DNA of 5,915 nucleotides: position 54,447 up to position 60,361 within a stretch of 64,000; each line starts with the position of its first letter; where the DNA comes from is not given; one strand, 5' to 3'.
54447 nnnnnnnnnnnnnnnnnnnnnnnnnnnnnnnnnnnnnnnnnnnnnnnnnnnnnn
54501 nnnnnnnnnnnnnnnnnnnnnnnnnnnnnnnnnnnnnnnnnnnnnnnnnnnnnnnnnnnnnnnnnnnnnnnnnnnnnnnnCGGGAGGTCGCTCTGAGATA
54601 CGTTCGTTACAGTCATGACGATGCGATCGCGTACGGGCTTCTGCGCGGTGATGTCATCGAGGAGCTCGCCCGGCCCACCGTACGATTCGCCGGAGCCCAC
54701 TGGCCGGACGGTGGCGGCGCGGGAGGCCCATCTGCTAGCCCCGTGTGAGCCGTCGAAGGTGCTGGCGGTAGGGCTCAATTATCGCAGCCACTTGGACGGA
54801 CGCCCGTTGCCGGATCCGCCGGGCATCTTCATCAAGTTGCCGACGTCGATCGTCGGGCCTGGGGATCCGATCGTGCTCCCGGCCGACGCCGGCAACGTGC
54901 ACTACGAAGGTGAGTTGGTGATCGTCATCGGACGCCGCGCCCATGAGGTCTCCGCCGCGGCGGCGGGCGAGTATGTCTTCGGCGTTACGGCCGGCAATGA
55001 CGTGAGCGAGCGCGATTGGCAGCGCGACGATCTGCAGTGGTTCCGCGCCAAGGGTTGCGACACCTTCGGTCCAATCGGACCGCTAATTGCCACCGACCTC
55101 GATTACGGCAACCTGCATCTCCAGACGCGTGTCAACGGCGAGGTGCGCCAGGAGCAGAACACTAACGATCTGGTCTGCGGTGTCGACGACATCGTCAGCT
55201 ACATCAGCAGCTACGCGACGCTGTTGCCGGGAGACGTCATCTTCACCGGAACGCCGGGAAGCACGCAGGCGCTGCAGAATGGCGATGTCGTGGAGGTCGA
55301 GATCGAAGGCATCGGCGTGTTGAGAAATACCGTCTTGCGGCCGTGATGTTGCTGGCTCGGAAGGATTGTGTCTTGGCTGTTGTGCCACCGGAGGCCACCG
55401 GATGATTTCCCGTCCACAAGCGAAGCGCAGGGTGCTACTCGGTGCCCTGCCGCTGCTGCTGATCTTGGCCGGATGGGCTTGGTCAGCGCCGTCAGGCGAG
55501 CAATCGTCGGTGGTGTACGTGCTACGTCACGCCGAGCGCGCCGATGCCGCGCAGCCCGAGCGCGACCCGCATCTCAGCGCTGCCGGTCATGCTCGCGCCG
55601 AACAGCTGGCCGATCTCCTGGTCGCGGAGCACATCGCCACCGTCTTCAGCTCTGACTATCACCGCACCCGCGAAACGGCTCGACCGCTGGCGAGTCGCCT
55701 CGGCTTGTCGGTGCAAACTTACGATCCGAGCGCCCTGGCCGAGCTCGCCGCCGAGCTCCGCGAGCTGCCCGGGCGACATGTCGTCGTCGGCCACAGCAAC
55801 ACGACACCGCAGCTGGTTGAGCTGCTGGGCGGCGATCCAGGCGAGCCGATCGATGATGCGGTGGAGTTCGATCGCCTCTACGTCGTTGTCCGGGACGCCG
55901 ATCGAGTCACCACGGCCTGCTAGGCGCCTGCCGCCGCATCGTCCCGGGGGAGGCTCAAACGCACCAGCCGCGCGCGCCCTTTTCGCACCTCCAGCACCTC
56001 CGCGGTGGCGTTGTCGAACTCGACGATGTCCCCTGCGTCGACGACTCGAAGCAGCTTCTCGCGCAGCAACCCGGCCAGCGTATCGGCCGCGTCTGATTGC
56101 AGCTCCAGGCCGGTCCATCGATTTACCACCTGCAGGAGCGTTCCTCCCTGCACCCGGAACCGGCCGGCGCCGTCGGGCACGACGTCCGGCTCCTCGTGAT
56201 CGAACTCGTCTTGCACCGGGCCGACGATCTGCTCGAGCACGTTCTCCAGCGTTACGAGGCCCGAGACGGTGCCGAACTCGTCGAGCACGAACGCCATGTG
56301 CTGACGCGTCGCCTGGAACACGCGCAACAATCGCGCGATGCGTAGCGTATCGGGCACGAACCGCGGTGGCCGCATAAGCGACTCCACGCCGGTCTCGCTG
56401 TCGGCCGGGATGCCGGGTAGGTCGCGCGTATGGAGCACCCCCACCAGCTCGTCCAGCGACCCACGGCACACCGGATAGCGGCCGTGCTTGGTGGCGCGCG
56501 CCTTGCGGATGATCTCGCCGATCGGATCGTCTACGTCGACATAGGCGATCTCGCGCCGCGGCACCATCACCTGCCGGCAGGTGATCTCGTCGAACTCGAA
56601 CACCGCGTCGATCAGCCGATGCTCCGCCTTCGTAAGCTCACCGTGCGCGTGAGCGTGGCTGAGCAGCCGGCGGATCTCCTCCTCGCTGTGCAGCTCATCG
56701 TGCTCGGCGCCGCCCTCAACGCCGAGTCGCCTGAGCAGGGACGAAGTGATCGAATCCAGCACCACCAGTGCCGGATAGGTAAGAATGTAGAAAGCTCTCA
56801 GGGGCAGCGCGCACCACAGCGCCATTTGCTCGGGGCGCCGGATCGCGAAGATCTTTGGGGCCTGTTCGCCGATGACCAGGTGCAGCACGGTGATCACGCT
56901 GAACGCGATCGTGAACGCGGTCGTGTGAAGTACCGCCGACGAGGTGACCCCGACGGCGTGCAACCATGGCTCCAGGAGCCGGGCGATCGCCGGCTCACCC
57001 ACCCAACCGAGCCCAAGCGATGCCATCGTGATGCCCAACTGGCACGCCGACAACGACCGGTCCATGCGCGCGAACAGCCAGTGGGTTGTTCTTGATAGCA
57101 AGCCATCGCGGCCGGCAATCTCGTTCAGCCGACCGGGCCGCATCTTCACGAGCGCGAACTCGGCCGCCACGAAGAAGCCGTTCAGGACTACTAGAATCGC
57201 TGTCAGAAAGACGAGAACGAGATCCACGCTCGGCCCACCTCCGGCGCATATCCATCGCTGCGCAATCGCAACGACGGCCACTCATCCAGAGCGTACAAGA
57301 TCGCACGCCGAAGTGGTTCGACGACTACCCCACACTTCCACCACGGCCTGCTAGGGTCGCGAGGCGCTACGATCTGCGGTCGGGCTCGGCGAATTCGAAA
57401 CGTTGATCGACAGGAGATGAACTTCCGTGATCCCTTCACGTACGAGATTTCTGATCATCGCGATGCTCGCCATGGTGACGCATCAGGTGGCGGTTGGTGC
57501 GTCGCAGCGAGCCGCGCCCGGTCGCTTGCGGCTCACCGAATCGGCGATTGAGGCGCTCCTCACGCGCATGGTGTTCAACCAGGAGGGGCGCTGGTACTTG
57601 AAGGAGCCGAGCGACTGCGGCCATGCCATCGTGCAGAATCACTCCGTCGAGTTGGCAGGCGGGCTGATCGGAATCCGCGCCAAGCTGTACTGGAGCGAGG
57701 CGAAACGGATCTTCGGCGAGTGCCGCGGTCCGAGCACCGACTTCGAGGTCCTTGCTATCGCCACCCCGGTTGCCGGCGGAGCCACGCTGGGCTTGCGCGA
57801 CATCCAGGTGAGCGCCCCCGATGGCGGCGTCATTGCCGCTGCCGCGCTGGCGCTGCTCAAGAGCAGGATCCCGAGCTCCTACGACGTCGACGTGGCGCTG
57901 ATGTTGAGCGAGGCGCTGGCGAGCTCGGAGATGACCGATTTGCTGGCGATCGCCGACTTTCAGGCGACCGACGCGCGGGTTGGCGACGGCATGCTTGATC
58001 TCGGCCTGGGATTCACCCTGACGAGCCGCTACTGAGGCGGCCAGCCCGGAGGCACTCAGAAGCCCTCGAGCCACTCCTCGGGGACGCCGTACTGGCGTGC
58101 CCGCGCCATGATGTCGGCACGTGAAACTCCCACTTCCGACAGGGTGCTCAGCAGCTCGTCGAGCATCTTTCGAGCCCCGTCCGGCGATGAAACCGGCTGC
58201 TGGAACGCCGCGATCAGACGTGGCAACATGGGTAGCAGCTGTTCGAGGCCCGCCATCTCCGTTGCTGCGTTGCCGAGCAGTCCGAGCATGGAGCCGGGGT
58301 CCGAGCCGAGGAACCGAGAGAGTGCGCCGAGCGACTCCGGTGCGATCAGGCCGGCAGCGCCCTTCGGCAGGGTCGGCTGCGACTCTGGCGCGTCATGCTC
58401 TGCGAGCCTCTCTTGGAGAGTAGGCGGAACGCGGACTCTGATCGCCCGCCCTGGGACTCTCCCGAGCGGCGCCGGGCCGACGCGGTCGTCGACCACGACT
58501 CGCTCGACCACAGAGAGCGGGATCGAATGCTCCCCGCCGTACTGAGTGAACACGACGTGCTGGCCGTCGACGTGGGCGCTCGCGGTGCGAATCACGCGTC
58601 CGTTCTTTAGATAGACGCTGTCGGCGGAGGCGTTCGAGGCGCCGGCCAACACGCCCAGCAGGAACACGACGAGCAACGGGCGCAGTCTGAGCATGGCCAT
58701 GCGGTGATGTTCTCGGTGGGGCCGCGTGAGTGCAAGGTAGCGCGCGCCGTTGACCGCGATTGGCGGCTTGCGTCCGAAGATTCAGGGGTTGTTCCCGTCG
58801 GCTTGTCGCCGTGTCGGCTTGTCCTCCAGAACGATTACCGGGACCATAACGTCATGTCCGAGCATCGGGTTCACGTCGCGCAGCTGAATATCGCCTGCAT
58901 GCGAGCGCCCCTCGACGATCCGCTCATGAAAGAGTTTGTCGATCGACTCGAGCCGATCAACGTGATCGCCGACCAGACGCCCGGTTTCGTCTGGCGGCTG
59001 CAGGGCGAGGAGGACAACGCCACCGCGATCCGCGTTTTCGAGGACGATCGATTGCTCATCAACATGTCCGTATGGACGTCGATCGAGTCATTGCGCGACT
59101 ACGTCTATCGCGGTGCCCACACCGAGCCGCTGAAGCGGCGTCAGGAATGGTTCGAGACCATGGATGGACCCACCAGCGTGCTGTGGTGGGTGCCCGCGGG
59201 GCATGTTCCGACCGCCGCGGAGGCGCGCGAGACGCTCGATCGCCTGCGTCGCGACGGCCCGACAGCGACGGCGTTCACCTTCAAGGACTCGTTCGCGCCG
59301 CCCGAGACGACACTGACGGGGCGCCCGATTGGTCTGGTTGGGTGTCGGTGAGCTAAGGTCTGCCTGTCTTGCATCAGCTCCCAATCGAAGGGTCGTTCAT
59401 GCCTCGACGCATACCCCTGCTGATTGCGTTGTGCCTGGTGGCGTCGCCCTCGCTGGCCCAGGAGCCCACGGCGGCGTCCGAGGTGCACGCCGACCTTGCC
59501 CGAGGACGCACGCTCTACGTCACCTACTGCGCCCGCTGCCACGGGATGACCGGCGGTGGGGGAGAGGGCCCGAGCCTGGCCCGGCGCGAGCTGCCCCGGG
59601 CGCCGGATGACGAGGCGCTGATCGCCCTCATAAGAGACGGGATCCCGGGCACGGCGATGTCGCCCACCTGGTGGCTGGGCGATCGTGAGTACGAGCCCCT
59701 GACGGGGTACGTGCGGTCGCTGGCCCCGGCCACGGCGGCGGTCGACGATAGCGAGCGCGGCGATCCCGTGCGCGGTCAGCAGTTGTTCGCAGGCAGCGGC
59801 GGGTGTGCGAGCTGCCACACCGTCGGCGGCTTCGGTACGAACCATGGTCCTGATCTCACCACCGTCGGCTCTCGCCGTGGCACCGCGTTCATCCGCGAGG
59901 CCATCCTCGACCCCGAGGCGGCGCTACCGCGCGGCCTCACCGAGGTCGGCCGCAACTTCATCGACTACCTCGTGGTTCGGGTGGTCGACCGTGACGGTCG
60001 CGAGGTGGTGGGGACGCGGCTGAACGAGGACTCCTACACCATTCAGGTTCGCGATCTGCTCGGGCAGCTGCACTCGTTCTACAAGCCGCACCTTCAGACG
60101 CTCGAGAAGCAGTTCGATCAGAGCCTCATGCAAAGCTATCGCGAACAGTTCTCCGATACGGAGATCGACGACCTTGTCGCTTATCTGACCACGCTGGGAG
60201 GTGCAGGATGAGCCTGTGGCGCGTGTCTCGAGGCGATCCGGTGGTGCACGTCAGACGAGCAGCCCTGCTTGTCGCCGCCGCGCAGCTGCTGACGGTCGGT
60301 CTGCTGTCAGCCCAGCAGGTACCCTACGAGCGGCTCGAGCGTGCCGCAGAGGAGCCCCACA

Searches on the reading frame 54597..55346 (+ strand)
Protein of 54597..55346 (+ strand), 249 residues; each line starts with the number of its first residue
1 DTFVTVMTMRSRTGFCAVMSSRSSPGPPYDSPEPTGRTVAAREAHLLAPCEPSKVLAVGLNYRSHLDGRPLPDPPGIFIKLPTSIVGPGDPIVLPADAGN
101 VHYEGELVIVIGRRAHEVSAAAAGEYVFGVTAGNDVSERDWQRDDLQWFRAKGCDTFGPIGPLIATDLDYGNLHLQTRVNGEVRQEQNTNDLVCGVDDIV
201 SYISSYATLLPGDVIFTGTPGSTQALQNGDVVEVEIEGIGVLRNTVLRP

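Call 44: search_protein_families(library=pfam, proteins=[window:54597-55346:+], max_evalue=0.00001)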
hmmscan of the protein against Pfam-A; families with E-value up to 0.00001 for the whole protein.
window:54597-55346:+ (249 aa): 1 family
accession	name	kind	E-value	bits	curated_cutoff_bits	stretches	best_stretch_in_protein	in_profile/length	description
PF01557.24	FAA_hydrolase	-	2.6e-67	227.1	23.9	1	54-246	1-213/214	Fumarylacetoacetate (FAA) hydrolase C-terminal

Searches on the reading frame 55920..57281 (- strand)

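Call 44: search_protein_families(library=pfam, proteins=[window:55920-57281:-], max_evalue=0.00001)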
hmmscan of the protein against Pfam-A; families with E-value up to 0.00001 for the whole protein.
window:55920-57281:- (453 aa): 3 families
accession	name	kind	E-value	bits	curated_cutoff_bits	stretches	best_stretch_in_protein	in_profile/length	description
PF01595.25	CNNM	-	3.4e-47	160.9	28.4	1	26-220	2-181/181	Cyclin M transmembrane N-terminal domain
PF00571.33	CBS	-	2.1e-13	50.8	24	1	240-288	4-51/57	CBS domain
PF03471.22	CorC_HlyC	-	7.7e-13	48.7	27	1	372-445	5-80/81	Transporter associated domain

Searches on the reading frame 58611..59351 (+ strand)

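Call 45: search_protein_families(library=pfam, proteins=[window:58611-59351:+], max_evalue=0.00001)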
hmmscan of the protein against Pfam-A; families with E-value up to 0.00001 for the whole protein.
window:58611-59351:+ (246 aa): 1 family
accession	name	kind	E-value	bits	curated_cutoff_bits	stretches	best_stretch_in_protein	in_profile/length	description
PF11695.14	DUF3291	-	1e-58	197.4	23.5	1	90-226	2-138/139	Domain of unknown function (DUF3291)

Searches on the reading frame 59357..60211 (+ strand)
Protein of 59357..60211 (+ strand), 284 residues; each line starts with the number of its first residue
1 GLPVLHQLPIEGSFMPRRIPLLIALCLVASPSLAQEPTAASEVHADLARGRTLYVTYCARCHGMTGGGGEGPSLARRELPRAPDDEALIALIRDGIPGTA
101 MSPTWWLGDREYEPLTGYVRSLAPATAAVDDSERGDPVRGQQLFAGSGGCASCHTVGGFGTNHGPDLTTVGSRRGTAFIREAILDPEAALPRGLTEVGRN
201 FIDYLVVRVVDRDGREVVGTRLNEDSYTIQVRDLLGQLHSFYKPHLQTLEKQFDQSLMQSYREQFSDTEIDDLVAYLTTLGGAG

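Call 45: search_protein_families(library=pfam, proteins=[window:59357-60211:+], max_evalue=0.00001)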
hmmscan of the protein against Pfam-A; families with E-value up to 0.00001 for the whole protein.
window:59357-60211:+ (284 aa): 2 families
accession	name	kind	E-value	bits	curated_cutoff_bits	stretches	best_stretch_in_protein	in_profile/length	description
PF13442.11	Cytochrome_CBB3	-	4.2e-21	75.5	27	1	45-119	1-68/68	Cytochrome C oxidase, cbb3-type, subunit III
PF00034.26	Cytochrom_C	-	6.1e-20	72.8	21.3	1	139-188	3-51/90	Cytochrome c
